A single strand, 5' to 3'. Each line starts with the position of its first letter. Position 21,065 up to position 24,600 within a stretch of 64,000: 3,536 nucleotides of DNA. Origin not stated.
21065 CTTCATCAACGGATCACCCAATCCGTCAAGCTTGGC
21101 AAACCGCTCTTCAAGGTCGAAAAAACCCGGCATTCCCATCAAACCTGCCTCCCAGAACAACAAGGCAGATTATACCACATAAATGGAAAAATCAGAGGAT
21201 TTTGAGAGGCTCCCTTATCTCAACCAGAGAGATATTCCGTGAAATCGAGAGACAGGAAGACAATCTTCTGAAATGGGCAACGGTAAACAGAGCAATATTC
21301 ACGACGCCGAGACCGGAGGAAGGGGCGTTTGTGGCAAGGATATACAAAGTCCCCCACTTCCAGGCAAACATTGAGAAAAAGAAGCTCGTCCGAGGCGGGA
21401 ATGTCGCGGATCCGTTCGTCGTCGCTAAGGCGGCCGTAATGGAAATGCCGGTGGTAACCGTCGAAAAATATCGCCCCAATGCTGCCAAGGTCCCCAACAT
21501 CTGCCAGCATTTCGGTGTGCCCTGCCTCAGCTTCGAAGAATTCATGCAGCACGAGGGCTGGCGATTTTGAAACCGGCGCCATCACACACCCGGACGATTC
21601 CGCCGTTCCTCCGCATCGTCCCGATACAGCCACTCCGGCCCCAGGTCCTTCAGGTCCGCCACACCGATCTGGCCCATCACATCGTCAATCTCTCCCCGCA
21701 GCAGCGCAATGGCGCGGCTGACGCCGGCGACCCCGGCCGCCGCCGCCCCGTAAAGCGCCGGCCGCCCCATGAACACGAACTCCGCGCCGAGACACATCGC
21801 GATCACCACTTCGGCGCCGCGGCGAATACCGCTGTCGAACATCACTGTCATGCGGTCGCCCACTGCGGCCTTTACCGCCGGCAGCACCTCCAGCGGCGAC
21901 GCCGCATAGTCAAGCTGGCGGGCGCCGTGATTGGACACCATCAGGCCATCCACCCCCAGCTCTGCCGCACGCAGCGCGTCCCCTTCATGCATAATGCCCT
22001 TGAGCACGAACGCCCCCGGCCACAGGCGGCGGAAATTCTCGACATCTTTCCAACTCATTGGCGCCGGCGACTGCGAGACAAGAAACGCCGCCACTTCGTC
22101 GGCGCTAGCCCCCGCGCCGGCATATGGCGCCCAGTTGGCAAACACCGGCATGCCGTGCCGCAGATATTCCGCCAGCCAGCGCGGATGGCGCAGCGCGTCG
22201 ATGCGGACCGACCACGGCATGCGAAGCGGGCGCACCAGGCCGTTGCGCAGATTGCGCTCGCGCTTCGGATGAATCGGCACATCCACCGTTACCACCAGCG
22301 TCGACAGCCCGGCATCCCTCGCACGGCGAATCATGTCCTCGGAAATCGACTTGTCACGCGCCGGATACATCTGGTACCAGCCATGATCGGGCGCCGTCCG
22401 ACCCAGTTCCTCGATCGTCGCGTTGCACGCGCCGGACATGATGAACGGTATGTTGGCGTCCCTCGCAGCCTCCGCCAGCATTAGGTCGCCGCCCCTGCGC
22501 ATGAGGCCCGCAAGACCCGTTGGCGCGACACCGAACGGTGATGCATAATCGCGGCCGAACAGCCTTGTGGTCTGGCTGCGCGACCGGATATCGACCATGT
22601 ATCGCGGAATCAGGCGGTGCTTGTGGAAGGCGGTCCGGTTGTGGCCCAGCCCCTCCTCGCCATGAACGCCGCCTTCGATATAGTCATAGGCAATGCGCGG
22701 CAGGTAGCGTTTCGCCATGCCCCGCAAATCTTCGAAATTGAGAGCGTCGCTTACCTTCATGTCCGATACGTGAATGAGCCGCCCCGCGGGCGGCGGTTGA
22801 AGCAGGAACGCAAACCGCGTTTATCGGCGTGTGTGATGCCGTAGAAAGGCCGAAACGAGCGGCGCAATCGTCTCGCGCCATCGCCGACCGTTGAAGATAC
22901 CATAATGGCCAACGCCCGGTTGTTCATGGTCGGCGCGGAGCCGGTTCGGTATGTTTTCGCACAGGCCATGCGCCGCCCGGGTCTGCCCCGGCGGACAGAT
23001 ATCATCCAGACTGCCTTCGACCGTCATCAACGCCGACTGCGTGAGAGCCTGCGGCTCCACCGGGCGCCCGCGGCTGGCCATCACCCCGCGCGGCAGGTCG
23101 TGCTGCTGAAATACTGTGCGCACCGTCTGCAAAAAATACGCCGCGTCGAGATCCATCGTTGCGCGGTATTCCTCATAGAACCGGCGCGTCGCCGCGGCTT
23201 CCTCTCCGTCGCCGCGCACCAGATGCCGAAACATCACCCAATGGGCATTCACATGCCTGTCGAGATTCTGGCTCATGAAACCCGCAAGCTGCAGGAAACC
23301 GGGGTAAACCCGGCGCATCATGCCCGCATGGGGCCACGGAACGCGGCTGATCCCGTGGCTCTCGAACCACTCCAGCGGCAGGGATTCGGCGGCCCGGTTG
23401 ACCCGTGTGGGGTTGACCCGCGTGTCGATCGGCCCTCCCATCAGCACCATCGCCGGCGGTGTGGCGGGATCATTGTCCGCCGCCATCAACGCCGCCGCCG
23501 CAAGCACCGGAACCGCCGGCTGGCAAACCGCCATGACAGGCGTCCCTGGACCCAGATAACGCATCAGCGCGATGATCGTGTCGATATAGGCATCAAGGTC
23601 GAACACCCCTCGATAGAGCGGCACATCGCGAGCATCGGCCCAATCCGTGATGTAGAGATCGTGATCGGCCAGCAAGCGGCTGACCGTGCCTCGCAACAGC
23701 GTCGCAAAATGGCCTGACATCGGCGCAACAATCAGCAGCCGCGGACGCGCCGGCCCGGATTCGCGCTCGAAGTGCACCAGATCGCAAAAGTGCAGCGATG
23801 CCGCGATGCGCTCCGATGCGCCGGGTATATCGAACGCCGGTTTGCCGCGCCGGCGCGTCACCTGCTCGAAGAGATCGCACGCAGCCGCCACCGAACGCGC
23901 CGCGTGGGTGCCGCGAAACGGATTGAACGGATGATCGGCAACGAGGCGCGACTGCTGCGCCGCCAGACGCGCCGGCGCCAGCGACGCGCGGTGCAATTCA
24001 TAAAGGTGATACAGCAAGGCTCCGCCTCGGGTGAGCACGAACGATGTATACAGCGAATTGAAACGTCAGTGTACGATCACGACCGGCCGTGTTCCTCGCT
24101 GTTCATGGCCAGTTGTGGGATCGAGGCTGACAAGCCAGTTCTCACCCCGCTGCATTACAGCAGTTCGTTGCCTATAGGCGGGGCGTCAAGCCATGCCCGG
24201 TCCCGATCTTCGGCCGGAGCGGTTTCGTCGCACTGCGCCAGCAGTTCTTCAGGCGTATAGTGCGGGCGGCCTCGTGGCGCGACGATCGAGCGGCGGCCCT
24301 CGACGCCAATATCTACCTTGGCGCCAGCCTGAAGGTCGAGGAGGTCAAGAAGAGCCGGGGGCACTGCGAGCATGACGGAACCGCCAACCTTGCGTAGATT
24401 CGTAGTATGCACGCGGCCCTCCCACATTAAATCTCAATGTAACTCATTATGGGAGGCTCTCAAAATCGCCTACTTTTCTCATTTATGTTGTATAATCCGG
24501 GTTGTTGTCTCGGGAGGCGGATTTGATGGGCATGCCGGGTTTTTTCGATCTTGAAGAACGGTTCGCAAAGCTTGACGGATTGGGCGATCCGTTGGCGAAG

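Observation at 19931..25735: Two IS5-family copies in inverted orientation bracket a 3.2-kb lldD-phaZ-pemI segment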

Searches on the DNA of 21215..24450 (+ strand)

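Call 50: search_dna_similar(query=window:21215-24450:+, collection=plasmids, mode=near, max_rows=10)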
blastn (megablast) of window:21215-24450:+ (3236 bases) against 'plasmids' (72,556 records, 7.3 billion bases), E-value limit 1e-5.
No match.
